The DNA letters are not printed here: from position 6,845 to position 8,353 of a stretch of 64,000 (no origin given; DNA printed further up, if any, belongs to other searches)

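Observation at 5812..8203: Tandem paralogous ~400-aa proteins with a C-G-G-K-D-S PP-loop-like motif inside the EPS operon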

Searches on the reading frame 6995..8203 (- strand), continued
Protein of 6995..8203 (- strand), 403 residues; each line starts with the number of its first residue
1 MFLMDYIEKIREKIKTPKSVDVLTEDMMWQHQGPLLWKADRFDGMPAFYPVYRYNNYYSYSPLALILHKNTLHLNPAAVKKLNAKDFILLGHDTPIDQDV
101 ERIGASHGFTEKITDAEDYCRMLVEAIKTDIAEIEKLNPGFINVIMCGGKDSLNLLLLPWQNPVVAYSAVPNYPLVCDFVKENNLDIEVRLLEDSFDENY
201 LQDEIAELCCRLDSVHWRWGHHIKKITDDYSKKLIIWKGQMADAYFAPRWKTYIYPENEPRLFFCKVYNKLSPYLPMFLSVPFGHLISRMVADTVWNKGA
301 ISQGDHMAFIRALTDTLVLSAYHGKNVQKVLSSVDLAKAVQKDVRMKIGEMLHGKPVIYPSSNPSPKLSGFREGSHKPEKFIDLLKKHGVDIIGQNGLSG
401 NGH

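Call 68: search_solved_structures(query=A4, max_evalue=10, show_alignments=4)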
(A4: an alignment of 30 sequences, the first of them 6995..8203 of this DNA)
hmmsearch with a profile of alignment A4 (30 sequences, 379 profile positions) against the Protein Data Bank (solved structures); distinct sequences matched with E-value up to 10: 2.
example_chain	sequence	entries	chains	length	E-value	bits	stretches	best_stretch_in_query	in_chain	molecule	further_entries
5cwp_A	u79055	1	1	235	0.68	11.9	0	81-143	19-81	Designed helical repeat protein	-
6xss_A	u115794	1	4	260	2.5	10.1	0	78-143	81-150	C4_nat_HFuse-7900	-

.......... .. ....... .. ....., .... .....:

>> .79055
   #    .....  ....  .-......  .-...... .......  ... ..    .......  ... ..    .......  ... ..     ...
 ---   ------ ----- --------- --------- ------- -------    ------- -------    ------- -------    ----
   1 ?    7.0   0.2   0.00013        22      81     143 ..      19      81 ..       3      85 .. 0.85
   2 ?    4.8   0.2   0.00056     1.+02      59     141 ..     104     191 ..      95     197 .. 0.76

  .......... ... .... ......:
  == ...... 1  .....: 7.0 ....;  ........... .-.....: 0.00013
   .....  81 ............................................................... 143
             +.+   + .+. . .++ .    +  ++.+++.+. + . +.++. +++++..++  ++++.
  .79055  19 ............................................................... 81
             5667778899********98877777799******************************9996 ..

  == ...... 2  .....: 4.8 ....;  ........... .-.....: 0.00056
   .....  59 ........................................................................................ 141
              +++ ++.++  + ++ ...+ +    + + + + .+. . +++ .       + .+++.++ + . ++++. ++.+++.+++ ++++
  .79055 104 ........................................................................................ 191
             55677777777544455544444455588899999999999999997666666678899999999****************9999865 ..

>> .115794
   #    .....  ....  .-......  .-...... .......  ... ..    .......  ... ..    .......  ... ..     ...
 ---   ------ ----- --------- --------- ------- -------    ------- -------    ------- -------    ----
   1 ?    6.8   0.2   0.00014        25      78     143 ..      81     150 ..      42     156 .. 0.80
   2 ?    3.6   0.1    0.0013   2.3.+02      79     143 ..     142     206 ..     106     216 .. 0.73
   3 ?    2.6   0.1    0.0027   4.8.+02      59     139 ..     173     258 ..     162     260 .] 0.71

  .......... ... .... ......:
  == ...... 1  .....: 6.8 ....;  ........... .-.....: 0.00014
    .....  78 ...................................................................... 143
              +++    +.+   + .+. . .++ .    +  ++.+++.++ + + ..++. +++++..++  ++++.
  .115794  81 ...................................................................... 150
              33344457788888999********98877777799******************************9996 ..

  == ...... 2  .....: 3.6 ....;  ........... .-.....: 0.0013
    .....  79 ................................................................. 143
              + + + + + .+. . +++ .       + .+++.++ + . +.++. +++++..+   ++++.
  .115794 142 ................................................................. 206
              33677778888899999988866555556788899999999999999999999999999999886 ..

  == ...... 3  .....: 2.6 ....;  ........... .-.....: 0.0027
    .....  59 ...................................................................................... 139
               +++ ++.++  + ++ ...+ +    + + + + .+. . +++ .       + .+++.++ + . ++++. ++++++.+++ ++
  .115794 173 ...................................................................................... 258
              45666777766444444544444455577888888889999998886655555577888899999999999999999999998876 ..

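Call 72: find_homologous_proteins(query=L006:8781-10625:+, max_evalue=1e-10)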
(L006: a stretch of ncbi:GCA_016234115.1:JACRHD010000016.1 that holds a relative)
Query L006:8781-10625:+ (615 aa): 8000 proteins with E <= 1e-10 among 8000 candidates; the best 120 are listed.
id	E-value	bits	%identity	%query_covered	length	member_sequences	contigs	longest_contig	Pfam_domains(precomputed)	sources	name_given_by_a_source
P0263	0.0e+0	1433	100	100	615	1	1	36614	PF00733.28,PF13522.12,PF13537.12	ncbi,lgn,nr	ncbi:MAG: asparagine synthase (glutamine-hydrolyzing) [Nitrospirae bacterium]|nr:asparagine synthase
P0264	0.0e+0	1108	77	98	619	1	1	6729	PF00733.28,PF13522.12,PF13537.12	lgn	-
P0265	0.0e+0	1094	77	98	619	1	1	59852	PF00733.28,PF13522.12,PF13537.12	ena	-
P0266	0.0e+0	1062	75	98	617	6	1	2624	PF00733.28,PF13522.12,PF13537.12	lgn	-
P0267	0.0e+0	1043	74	97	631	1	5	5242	PF00733.28,PF13522.12,PF13537.12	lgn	-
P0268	0.0e+0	1043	74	98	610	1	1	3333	PF00733.28,PF13522.12,PF13537.12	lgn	-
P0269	0.0e+0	1038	73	97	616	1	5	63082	PF00733.28,PF13522.12,PF13537.12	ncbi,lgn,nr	ncbi:MAG: asparagine synthase (glutamine-hydrolyzing) [Nitrospirae bacterium]|nr:asparagine synthase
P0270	0.0e+0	1025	75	95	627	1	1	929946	PF00733.28,PF13522.12,PF13537.12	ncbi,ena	-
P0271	0.0e+0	1023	72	98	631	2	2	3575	PF00733.28,PF13522.12,PF13537.12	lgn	-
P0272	0.0e+0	1022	73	97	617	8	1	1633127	PF00733.28,PF13522.12,PF13537.12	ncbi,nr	ncbi:MAG: asparagine synthase (glutamine-hydrolyzing) [Planctomycetia bacterium]|nr:asparagine synth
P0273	1.7e-298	1010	72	97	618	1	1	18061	PF00733.28,PF13522.12,PF13537.12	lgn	-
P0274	1.1e-295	1000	70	98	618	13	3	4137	PF00733.28,PF13522.12,PF13537.12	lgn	-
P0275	1.1e-293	994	71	97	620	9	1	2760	PF00733.28,PF13522.12,PF13537.12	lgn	-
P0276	1.6e-293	993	69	99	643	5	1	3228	PF00733.28,PF13522.12,PF13537.12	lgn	-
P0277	4.6e-293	992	71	98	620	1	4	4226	PF00733.28,PF13522.12,PF13537.12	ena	-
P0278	3.0e-292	989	69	99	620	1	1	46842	PF00733.28,PF13522.12,PF13537.12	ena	-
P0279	1.6e-291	987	71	98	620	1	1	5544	PF00733.28,PF13522.12,PF13537.12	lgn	-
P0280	4.1e-291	985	72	97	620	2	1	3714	PF00733.28,PF13522.12,PF13537.12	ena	-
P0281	9.6e-291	984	69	97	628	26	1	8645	PF00733.28,PF13522.12,PF13537.12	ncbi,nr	ncbi:MAG: asparagine synthase (glutamine-hydrolyzing) [Nitrospira sp.]|nr:asparagine synthase (gluta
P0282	9.9e-291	984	69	99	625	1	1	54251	PF00733.28,PF13522.12,PF13537.12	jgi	jgi:asparagine synthase (glutamine-hydrolysing)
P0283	6.7e-289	978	70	97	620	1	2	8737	PF00733.28,PF13522.12,PF13537.12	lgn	-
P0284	7.2e-289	978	70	97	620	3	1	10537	PF00733.28,PF13522.12,PF13537.12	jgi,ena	-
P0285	9.5e-289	978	71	97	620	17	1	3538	PF00733.28,PF13522.12,PF13537.12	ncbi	-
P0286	2.6e-288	976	70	98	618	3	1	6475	PF00733.28,PF13522.12,PF13537.12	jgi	jgi:asparagine synthase (glutamine-hydrolysing)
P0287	4.6e-288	975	70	97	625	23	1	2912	PF00733.28,PF13522.12,PF13537.12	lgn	-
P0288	7.8e-288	975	69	98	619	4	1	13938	PF00733.28,PF13522.12,PF13537.12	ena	-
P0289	4.0e-287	972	70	98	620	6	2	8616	PF00733.28,PF13522.12,PF13537.12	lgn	-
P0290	5.8e-287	972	69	97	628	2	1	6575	PF00733.28,PF13522.12,PF13537.12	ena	-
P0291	3.5e-286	969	69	97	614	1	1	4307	PF00733.28,PF13522.12,PF13537.12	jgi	jgi:asparagine synthase (glutamine-hydrolysing)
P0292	3.6e-286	969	70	97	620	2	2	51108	PF00733.28,PF13522.12,PF13537.12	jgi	jgi:asparagine synthase (glutamine-hydrolysing)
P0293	4.5e-286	969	70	98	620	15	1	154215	PF00733.28,PF13522.12,PF13537.12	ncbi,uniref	ncbi:asparagine synthase (glutamine-hydrolyzing) [Nitrospira sp. BLG_1]|uniref:asparagine synthase (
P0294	6.4e-286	968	69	98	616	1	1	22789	PF00733.28,PF13522.12,PF13537.12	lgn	-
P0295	7.4e-286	968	69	98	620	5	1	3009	PF00733.28,PF13522.12,PF13537.12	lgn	-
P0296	4.0e-285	966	70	97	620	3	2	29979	PF00733.28,PF13522.12,PF13537.12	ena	-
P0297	7.2e-285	965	69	97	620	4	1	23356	PF00733.28,PF13522.12,PF13537.12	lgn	-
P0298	2.9e-284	963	69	97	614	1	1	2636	PF00733.28,PF13522.12,PF13537.12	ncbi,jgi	jgi:asparagine synthase (glutamine-hydrolysing)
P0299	3.6e-284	962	68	95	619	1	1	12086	PF00733.28,PF13522.12,PF13537.12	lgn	-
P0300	4.4e-284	962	69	94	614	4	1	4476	PF00733.28,PF13522.12,PF13537.12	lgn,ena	-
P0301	2.2e-283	960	67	98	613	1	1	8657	PF00733.28,PF13522.12,PF13537.12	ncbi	-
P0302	4.2e-283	959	69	97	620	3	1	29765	PF00733.28,PF13522.12,PF13537.12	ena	-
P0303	5.3e-283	959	68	98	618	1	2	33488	PF00733.28,PF13522.12,PF13537.12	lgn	-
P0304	3.7e-282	956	69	95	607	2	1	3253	PF00733.28,PF13522.12,PF13537.12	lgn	-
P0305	2.0e-281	953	69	94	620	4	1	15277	PF00733.28,PF13522.12,PF13537.12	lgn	-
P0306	2.4e-281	953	68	97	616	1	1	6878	PF00733.28,PF13522.12,PF13537.12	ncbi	-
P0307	4.7e-280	949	70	95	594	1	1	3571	PF00733.28,PF13522.12,PF13537.12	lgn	-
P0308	5.0e-280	949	67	97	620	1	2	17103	PF00733.28,PF13522.12,PF13537.12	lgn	-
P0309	8.2e-279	945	66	97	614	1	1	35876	PF00733.28,PF13522.12,PF13537.12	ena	-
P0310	1.8e-278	944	68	98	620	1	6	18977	PF00733.28,PF13522.12,PF13537.12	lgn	-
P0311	3.4e-277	939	66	97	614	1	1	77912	PF00733.28,PF13522.12,PF13537.12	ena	-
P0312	4.1e-277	939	69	96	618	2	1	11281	PF00733.28,PF13522.12,PF13537.12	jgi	jgi:asparagine synthase (glutamine-hydrolysing)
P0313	7.5e-277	938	67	97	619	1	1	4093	PF00733.28,PF13522.12,PF13537.12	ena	-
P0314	1.3e-276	938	73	90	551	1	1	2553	PF00733.28,PF13522.12,PF13537.12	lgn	-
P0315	8.4e-276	935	72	89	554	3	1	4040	PF00733.28,PF13522.12,PF13537.12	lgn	-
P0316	1.3e-275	934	66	97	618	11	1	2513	PF00733.28,PF13522.12,PF13537.12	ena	-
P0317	1.0e-274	931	68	97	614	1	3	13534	PF00733.28,PF13522.12,PF13537.12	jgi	jgi:asparagine synthase (glutamine-hydrolysing)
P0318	9.3e-274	928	67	97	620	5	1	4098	PF00733.28,PF13522.12,PF13537.12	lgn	-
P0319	1.2e-270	918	67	97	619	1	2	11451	PF00733.28,PF13522.12,PF13537.12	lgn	-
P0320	9.1e-270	915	72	89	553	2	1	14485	PF00733.28,PF13522.12,PF13537.12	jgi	-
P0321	2.3e-266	904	63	98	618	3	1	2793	PF00733.28,PF13522.12,PF13537.12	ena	-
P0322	9.6e-265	898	64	97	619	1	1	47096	PF00733.28,PF13522.12,PF13537.12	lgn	-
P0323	5.3e-263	893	70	89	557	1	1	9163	PF00733.28,PF13522.12,PF13537.12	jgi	jgi:asparagine synthase (glutamine-hydrolysing)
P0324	2.3e-262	890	63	94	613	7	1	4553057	PF00733.28,PF13522.12,PF13537.12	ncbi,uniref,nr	ncbi:asparagine synthase (glutamine-hydrolyzing) [Candidatus Nitrospira allomarina]|uniref:asparagin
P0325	6.5e-262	889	69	90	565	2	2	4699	PF00733.28,PF13522.12,PF13537.12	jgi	jgi:asparagine synthase (glutamine-hydrolysing)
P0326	1.0e-261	888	62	94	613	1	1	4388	PF00733.28,PF13522.12,PF13537.12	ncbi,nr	ncbi:MAG: asparagine synthetase B [Nitrospirales bacterium]|nr:MAG: asparagine synthetase B [Nitrosp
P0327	2.1e-261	887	62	94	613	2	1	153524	PF00733.28,PF13522.12,PF13537.12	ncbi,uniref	ncbi:asparagine synthase (glutamine-hydrolyzing) [Nitrospira sp. T9]|uniref:asparagine synthase (glu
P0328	2.3e-261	887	65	97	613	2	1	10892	PF00733.28,PF13522.12,PF13537.12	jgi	-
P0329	2.4e-261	887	68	89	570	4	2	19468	PF00733.28,PF13522.12,PF13537.12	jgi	jgi:asparagine synthase (glutamine-hydrolysing)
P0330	9.3e-261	885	70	89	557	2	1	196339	PF00733.28,PF13522.12,PF13537.12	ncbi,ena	-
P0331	1.2e-260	885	62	94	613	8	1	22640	PF00733.28,PF13522.12,PF13537.12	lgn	-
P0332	1.3e-260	885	65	97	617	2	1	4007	PF00733.28,PF13522.12,PF13537.12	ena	-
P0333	1.7e-260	884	63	97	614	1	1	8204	PF00733.28,PF13522.12,PF13537.12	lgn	-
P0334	8.1e-260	882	63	97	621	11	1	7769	PF00733.28,PF13522.12,PF13537.12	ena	-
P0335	8.8e-260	882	64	97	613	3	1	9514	PF00733.28,PF13522.12,PF13537.12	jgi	-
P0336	3.2e-259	880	63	98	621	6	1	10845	PF00733.28,PF13522.12,PF13537.12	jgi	jgi:asparagine synthase (glutamine-hydrolysing)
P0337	4.6e-259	880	63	97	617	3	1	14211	PF00733.28,PF13522.12,PF13537.12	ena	-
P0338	7.3e-259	879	62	96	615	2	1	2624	PF00733.28,PF13522.12,PF13537.12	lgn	-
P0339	9.9e-259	878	64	97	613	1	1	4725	PF00733.28,PF13522.12,PF13537.12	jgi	jgi:asparagine synthase (glutamine-hydrolysing)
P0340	1.6e-258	878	70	89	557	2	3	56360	PF00733.28,PF13522.12,PF13537.12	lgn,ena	-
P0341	5.2e-258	876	64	97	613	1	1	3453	PF00733.28,PF13522.12,PF13537.12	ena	-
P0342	9.7e-258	875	64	97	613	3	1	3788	PF00733.28,PF13522.12,PF13537.12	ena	-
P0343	3.1e-257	874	68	89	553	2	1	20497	PF00733.28,PF13522.12,PF13537.12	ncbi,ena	-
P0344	3.8e-257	873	68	89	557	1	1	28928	PF00733.28,PF13522.12,PF13537.12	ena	-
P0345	1.6e-256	871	64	97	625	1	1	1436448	PF00733.28,PF13522.12,PF13537.12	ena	-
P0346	6.3e-256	869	63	97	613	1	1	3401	PF00733.28,PF13522.12,PF13537.12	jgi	-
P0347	1.7e-255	868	62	97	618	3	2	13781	PF00733.28,PF13522.12,PF13537.12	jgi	jgi:asparagine synthase (glutamine-hydrolysing)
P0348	2.1e-255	867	62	98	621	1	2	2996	PF00733.28,PF13522.12,PF13537.12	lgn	-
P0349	2.2e-255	867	68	89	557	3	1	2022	PF00733.28,PF13522.12,PF13537.12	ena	-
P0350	8.9e-255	865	64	98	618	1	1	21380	PF00733.28,PF13522.12,PF13537.12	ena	-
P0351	9.1e-255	865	62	96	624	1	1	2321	PF00733.28,PF13522.12,PF13537.12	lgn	-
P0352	2.5e-254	864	68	89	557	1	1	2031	PF00733.28,PF13522.12,PF13537.12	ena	-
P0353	5.9e-254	863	62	98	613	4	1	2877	PF00733.28,PF13522.12,PF13537.12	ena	-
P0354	1.1e-253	862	61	97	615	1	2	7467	PF00733.28,PF13522.12,PF13537.12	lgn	-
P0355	1.5e-253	861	61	94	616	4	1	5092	PF00733.28,PF13522.12,PF13537.12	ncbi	-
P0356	3.3e-253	860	63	97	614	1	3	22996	PF00733.28,PF13522.12,PF13537.12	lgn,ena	-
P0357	4.6e-253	860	62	97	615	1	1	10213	PF00733.28,PF13522.12,PF13537.12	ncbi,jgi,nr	ncbi:MAG: asparagine synthase (glutamine-hydrolyzing) [Desulfobacteraceae bacterium]|nr:MAG: asparag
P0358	1.1e-252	859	61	99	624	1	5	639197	PF00733.28,PF13522.12,PF13537.12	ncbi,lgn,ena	-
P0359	7.2e-252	856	62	95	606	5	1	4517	PF00733.28,PF13522.12,PF13537.12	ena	-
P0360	3.1e-251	854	61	97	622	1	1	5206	PF00733.28,PF13522.12,PF13537.12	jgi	jgi:asparagine synthase (glutamine-hydrolysing)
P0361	4.2e-251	853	62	94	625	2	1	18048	PF00733.28,PF13522.12,PF13537.12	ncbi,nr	ncbi:MAG: asparagine synthase (glutamine-hydrolyzing) [Armatimonadetes bacterium]|nr:asparagine synt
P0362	6.6e-251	853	61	97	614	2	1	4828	PF00733.28,PF13522.12,PF13537.12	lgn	-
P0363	1.2e-250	852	62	97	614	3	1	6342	PF00733.28,PF13522.12,PF13537.12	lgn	-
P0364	1.4e-250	852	67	87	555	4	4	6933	PF00733.28,PF13522.12,PF13537.12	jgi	jgi:asparagine synthase (glutamine-hydrolysing)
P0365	1.9e-250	851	61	93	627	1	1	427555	PF00733.28,PF13522.12,PF13537.12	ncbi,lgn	-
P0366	2.0e-250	851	62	97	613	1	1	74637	PF00733.28,PF13522.12,PF13537.12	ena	-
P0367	3.4e-250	850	62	98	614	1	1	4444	PF00733.28,PF13522.12,PF13537.12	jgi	jgi:asparagine synthase (glutamine-hydrolysing)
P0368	1.1e-249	849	60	94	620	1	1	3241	PF00733.28,PF13522.12,PF13537.12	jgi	jgi:asparagine synthase (glutamine-hydrolysing)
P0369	2.5e-249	847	62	97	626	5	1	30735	PF00733.28,PF13522.12,PF13537.12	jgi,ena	-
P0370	1.6e-248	845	59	96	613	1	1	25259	PF00733.28,PF13522.12,PF13537.12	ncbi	-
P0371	9.9e-248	842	59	96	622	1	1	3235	PF00733.28,PF13522.12,PF13537.12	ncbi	-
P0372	1.0e-247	842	61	97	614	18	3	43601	PF00733.28,PF13522.12,PF13537.12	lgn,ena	-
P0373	1.8e-247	841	60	96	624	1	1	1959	PF00733.28,PF13522.12,PF13537.12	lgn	-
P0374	2.3e-247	841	61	98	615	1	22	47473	PF00733.28,PF13522.12,PF13537.12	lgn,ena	-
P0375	3.0e-245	834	60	98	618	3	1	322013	PF00733.28,PF13522.12,PF13537.12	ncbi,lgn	-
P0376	3.4e-245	834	59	98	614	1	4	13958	PF00733.28,PF13522.12,PF13537.12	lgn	-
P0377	2.0e-244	831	61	97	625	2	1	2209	PF00733.28,PF13522.12,PF13537.12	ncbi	-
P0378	3.9e-244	830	59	96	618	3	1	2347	PF00733.28,PF13522.12,PF13537.12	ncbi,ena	-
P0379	4.5e-244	830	60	97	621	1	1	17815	PF00733.28,PF13522.12,PF13537.12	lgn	-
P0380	5.0e-244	830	59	98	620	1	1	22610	PF00733.28,PF13522.12,PF13537.12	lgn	-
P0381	8.5e-244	829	60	97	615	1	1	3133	PF00733.28,PF13522.12,PF13537.12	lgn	-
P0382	1.5e-243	828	61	97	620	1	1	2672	PF00733.28,PF13522.12,PF13537.12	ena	-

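Call 79: list_cluster_members(proteins=[P0001, P0090, P0049])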
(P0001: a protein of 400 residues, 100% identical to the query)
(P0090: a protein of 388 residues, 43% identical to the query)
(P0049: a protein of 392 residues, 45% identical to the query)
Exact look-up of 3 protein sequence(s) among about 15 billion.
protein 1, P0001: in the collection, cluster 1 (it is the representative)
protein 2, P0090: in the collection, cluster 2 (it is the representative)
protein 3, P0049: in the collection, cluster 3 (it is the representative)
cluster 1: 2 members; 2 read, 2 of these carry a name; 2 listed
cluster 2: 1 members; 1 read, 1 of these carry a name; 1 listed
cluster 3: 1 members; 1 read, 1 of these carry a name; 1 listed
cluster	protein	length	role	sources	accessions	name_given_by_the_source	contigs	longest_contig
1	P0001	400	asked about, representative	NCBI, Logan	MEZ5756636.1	MAG: hypothetical protein R3D86_00285 [Emcibacteraceae bacterium]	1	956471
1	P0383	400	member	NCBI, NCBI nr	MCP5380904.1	MAG: hypothetical protein H6912_00915 [Kordiimonadaceae bacterium] | hypothetical protein [Kordiimonadaceae bacterium]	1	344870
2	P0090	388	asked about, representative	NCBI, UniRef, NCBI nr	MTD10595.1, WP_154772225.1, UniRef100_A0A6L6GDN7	hypothetical protein GIX10_03890 [Acinetobacter sp. YIM 103518] | Uncharacterized protein n=1 Tax=Acinetobacter faecalis TaxID=2665161 ... | hypothetical protein [Acinetobacter faecalis]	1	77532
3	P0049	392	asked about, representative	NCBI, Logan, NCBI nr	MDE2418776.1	MAG: hypothetical protein KGN32_13310 [Burkholderiales bacterium] | hypothetical protein [Burkholderiales bacterium]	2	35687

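Call 82: search_protein_families(library=padloc, proteins=[window:6995-8203:-, P0218, P0205], max_evalue=1)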
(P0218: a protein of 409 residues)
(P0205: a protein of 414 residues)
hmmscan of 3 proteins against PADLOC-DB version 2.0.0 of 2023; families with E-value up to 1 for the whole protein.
window:6995-8203:- (403 aa): 0 families

P0218 (409 aa): 0 families

P0205 (414 aa): 0 families

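Call 83: search_protein_families(library=phrogs, proteins=[window:6995-8203:-, P0218, P0205], max_evalue=1)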
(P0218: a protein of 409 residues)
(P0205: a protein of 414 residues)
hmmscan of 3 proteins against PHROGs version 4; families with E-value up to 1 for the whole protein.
window:6995-8203:- (403 aa): 3 families
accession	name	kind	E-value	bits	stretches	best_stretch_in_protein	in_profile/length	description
phrog_14549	-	unknown function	0.084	14.1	1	292-349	41-93/108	-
phrog_7393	-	unknown function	0.12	13.6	1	194-215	9-30/60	-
phrog_2795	-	unknown function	0.34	12.1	0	111-143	6-38/66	-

P0218 (409 aa): 0 families

P0205 (414 aa): 0 families
